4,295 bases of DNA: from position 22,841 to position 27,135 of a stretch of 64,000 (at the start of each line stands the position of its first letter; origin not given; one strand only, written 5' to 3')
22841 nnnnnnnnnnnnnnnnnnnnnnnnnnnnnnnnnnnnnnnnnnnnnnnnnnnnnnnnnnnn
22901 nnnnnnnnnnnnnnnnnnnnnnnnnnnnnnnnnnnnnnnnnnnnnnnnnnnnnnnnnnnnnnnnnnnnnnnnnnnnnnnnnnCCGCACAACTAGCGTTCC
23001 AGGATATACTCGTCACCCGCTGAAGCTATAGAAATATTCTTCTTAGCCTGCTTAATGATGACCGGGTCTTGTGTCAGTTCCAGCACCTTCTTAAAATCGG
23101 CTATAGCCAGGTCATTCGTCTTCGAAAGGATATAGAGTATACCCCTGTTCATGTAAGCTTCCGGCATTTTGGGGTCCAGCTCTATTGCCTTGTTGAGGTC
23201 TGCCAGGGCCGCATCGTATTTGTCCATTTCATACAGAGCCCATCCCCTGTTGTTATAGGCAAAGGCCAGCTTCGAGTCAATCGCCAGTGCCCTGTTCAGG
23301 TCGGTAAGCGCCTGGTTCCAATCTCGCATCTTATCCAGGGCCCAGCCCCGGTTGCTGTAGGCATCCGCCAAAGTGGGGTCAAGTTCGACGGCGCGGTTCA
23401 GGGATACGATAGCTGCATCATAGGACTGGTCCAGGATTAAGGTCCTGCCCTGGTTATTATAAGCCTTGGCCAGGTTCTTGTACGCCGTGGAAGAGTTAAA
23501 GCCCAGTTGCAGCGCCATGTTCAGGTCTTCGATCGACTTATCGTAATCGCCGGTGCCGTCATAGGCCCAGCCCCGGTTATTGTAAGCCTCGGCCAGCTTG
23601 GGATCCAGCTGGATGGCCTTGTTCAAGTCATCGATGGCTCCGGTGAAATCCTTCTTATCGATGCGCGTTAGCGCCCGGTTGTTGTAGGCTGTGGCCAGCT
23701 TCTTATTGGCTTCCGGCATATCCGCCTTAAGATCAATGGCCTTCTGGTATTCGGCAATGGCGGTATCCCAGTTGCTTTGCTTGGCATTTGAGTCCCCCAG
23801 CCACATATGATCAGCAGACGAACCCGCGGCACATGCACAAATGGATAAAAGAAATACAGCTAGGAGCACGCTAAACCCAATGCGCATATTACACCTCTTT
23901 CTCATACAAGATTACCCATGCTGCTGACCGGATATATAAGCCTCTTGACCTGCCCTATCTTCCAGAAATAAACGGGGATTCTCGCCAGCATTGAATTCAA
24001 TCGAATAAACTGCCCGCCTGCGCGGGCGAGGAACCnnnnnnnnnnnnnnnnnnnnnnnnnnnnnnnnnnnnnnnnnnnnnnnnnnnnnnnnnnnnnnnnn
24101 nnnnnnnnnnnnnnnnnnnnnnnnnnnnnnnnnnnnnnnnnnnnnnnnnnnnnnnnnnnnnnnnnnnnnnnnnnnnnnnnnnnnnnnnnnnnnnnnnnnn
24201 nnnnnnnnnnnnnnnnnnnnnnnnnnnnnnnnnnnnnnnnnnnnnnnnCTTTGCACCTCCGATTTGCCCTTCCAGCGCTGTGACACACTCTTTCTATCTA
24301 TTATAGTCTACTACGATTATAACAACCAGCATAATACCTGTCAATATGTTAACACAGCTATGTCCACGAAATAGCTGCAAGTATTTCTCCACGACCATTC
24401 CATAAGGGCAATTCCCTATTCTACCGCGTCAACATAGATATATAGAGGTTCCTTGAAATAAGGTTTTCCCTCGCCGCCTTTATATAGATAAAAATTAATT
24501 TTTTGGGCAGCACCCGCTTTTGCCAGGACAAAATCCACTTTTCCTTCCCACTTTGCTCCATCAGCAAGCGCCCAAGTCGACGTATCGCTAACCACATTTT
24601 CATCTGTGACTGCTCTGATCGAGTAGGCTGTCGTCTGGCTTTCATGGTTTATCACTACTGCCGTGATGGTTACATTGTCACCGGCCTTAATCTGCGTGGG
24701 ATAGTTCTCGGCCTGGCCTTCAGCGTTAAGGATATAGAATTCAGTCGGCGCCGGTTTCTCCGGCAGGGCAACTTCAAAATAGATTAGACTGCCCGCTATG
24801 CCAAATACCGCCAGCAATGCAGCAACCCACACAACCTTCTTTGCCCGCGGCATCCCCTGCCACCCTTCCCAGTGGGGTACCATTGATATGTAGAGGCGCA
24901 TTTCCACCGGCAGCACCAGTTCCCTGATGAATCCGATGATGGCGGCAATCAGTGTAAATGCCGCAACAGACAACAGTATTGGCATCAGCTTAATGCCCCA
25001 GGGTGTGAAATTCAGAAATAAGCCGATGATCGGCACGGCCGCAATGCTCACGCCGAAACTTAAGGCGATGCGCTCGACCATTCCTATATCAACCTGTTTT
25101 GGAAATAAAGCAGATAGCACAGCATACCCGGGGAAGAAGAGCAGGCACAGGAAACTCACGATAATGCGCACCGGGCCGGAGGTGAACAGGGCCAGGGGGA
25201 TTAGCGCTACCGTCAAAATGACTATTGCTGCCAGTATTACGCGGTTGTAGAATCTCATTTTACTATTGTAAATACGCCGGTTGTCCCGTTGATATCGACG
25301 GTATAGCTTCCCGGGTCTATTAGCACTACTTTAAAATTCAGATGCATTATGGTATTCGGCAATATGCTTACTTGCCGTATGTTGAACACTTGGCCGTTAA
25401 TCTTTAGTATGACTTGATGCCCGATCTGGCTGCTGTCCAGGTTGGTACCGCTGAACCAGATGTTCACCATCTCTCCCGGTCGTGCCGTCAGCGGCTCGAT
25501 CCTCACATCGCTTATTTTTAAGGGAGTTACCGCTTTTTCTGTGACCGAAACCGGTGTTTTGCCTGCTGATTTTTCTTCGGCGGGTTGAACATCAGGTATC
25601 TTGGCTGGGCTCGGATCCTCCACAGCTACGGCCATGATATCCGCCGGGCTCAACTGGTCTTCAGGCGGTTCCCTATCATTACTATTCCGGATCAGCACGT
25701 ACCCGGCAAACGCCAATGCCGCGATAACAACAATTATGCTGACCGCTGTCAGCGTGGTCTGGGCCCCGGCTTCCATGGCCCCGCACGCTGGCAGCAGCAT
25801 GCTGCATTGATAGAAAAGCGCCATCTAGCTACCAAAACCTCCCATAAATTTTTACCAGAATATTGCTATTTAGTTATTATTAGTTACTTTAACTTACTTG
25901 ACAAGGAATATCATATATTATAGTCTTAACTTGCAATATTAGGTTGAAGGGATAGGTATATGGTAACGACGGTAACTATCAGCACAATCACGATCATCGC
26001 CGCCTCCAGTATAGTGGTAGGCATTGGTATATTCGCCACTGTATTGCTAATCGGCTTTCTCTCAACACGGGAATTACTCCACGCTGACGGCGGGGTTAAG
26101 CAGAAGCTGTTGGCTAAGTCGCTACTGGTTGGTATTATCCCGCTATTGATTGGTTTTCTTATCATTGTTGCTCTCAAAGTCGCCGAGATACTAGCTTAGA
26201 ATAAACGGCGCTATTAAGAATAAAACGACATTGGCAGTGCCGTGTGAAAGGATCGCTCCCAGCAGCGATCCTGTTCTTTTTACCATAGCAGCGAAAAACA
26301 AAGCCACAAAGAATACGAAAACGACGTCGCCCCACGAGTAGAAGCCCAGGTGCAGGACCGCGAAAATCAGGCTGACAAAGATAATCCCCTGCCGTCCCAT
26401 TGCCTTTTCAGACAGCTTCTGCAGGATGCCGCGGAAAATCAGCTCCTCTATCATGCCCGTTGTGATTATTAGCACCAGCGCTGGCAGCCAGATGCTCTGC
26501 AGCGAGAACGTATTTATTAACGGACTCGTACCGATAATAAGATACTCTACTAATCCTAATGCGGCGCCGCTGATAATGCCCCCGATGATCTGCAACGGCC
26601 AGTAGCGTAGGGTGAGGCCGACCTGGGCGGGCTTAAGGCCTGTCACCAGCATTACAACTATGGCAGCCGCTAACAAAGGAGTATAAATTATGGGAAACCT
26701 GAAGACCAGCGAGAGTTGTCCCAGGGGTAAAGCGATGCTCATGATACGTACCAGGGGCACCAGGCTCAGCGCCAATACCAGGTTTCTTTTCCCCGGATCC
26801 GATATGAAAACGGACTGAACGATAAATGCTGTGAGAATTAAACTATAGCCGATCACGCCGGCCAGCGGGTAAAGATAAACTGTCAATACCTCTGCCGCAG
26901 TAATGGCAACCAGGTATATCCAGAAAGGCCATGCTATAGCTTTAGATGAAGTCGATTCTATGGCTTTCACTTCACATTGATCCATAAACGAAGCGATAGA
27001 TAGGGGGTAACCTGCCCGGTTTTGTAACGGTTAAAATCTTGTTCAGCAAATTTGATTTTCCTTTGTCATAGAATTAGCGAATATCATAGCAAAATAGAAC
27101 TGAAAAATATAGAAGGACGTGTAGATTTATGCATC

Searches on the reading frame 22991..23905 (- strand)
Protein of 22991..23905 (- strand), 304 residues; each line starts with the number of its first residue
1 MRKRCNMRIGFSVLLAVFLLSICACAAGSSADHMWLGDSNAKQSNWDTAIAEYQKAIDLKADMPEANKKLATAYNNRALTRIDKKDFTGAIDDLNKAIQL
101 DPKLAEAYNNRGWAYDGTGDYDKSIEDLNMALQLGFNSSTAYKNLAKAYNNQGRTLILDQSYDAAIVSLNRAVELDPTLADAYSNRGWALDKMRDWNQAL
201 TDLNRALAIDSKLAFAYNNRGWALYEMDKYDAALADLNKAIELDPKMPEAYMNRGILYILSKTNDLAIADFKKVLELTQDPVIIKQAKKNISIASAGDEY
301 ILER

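Call 6: search_protein_families(library=pfam, proteins=[window:22991-23905:-], max_evalue=0.01)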
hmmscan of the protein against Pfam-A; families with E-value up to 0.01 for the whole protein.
window:22991-23905:- (304 aa): 19 families
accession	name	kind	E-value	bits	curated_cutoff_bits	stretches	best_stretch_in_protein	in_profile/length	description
PF00515.34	TPR_1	-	2.3e-51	170.1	27.8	6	214-246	1-33/34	Tetratricopeptide repeat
PF13414.12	TPR_11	-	7.5e-46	154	26.8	6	223-258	3-38/42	TPR repeat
PF07719.23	TPR_2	-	3e-45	149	27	5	214-246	1-33/34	Tetratricopeptide repeat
PF13181.12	TPR_8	-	5.5e-36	120.1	25.7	5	216-246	3-33/34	Tetratricopeptide repeat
PF13424.12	TPR_12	-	4.2e-26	91.4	30.1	5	71-134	3-74/77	Tetratricopeptide repeat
PF13431.12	TPR_17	-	9.7e-24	82.1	24.4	3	95-125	3-33/34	Tetratricopeptide repeat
PF13432.12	TPR_16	-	7.6e-23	81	32.7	2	220-277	3-60/65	Tetratricopeptide repeat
PF13371.12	TPR_9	-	2.4e-20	72.7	35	4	194-245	9-60/73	Tetratricopeptide repeat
PF14559.12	TPR_19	-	5.4e-16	59.1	25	2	82-145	2-64/68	Tetratricopeptide repeat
PF13428.12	TPR_14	-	3.5e-13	49.2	23.5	0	219-255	6-42/44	Tetratricopeptide repeat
PF13174.12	TPR_6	-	1.7e-12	47.6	26.3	0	220-246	6-32/33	Tetratricopeptide repeat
PF12569.14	NatA_aux_su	-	1.1e-09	38.2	33.3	0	84-134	205-255/515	N-terminal acetyltransferase A, auxiliary subunit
PF13374.12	TPR_10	-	1.9e-09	37.7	27.5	0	216-242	4-30/42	Tetratricopeptide repeat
PF01239.28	PPTA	-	1.1e-08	34.7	29.5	0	90-114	4-28/32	Protein prenyltransferase alpha subunit repeat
PF10516.15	SHNi-TPR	-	7e-07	29.1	21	0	36-60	7-31/38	SHNi-TPR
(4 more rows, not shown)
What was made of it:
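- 22991..23905 (-): TPR lipoprotein-like protein (304 aa), a conserved neighbour of the module. Six TPR_1 repeats by Pfam, 2e-51 (call 6).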

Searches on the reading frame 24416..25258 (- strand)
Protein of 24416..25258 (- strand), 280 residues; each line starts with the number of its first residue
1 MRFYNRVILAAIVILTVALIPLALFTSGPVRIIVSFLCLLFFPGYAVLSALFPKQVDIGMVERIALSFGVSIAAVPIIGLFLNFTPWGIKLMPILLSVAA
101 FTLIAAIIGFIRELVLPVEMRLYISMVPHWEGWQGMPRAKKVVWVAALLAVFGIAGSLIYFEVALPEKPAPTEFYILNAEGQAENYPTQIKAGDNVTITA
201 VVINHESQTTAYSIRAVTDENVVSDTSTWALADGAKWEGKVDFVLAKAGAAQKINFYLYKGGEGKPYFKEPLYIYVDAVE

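Call 4: search_protein_families(library=pfam, proteins=[window:24416-25258:-], max_evalue=0.1)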
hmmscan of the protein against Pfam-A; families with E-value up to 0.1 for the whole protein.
window:24416-25258:- (280 aa): 2 families
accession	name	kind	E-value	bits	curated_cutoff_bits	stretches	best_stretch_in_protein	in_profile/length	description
PF07760.16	DUF1616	-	1.2e-59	202.4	31.6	1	10-261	2-287/307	Protein of unknown function (DUF1616)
PF00207.28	A2M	-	0.025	14.8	21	1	185-214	61-90/92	Alpha-2-macroglobulin family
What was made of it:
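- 24416..25258 (-): DUF1616 paralog a (280 aa): four-TM bundle, linker, fifth TM and an extracytoplasmic Ig/CARDB-like domain. Pfam DUF1616 1.2e-59 (call 4).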

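Call 7: search_protein_families(library=ncbifam, proteins=[window:24416-25258:-], max_evalue=0.1)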
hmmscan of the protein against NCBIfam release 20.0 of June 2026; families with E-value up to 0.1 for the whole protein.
window:24416-25258:- (280 aa): 1 family
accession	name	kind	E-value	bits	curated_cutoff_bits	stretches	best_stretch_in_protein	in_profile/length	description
NF033946.1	AcrIIA4_fam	subfamily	0.007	16.4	40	1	177-223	5-51/86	AcrIIA4 family anti-CRISPR protein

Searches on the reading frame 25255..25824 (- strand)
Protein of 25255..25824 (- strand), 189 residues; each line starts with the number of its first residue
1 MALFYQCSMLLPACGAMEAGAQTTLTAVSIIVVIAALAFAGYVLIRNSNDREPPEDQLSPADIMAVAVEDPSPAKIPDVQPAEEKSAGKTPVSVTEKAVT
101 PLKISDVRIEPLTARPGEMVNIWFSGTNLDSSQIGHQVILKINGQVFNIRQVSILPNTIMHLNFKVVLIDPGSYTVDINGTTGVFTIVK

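Call 4: search_protein_families(library=pfam, proteins=[window:25255-25824:-], max_evalue=0.1)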
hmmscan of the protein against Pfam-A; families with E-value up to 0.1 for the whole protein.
window:25255-25824:- (189 aa): 0 families

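Call 7: search_protein_families(library=ncbifam, proteins=[window:25255-25824:-], max_evalue=0.1)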
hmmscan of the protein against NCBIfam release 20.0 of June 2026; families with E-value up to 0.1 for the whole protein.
window:25255-25824:- (189 aa): 2 families
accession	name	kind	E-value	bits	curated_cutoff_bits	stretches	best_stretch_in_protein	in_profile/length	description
NF041100.1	betagal_LacZ_Ttogales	equivalog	0.033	11.8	2000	1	113-182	1014-1083/1090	beta-galactosidase LacZ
NF050032.1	Rv1733c_fam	subfamily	0.055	13.4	80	0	16-51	130-165/180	Rv1733c family protein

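Call 58: search_solved_structures(query=window:25255-25824:-, max_evalue=10)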
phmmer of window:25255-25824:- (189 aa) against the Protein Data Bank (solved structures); distinct sequences matched with E-value up to 10: 4.
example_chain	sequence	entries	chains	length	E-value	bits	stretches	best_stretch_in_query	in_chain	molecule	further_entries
7udl_A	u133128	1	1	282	0.43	13.8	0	13-40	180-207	Designed helical repeat protein (DHR) RPB_PLP1_R6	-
7udm_A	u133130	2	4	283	0.44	13.7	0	13-40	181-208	Designed helical repeat protein (DHR) RPB_PLP1_R6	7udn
3g06_A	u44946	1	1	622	0.92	12.7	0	97-166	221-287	SspH2 (Leucine-rich repeat protein)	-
9mw6_A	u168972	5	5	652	1.5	12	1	84-170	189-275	AncD1D2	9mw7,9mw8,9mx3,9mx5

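Call 59: search_protein_families(library=pfam, proteins=[window:25255-25824:-], max_evalue=1)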
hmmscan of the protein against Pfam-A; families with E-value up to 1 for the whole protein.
window:25255-25824:- (189 aa): 0 families

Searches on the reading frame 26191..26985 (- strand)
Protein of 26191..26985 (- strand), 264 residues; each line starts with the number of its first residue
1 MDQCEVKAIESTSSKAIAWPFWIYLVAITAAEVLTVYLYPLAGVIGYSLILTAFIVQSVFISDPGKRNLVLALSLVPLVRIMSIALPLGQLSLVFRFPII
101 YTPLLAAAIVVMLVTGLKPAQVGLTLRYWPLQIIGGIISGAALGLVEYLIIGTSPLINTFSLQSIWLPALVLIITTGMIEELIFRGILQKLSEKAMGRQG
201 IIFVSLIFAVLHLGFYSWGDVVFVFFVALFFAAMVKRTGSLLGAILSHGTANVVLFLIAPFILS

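Call 4: search_protein_families(library=pfam, proteins=[window:26191-26985:-], max_evalue=0.1)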
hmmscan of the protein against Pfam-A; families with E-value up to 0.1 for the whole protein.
window:26191-26985:- (264 aa): 1 family
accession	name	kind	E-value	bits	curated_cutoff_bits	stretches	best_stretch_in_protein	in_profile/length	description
PF02517.21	Rce1-like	-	4.2e-18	65.9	22.4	1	164-254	3-93/93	Type II CAAX prenyl endopeptidase Rce1-like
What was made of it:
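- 26191..26985 (-): CPBP (Rce1-like) glutamic intramembrane protease (264 aa). Pfam Rce1-like 4e-18 (call 4).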

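Call 7: search_protein_families(library=ncbifam, proteins=[window:26191-26985:-], max_evalue=0.1)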
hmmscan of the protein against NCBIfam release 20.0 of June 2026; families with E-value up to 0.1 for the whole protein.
window:26191-26985:- (264 aa): 8 families
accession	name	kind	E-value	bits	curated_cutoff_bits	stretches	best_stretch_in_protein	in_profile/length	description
NF033192.3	CPBP_JDVT_MrtJ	equivalog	1.1e-11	45.2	75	1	170-257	2-97/98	JDVT-CTERM system glutamic-type intramembrane protease MrtJ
NF040589.1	CPBP_Synerg_MrtS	equivalog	2.2e-10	41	130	1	174-254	81-162/170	Synerg-CTERM system glutamic-type intramembrane protease MrtS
NF040914.1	Mrt_core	domain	5e-10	39.4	100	1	173-258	8-104/108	myxosortase family intramembrane protease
NF041647.1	ABC_perm_CPBP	equivalog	2.3e-09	36.6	435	1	138-259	514-634/636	ABC transporter permease subunit/CPBP intramembrane protease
NF040674.1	CPBP_fam_MrtP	equivalog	1.1e-06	28.4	250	1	160-260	238-351/354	myxosortase MrtP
NF040593.1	CPBP_fam_MrtX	exception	5.1e-06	26.5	180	1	178-256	143-230/238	myxosortase MrtX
NF040594.1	CPBP_fam_MrtC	equivalog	5e-05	23.1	195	1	169-254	118-214/221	myxosortase MrtC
NF050068.1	Rv0804_CPBP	equivalog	0.0022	17.7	200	1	164-251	92-185/197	Rv0804 family intramembrane glutamic endopeptidase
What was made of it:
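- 26191..26985 (-): The best NCBIfam matches are the myxosortase-type MrtJ, MrtS and Mrt_core models, all below their cutoffs (call 7).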
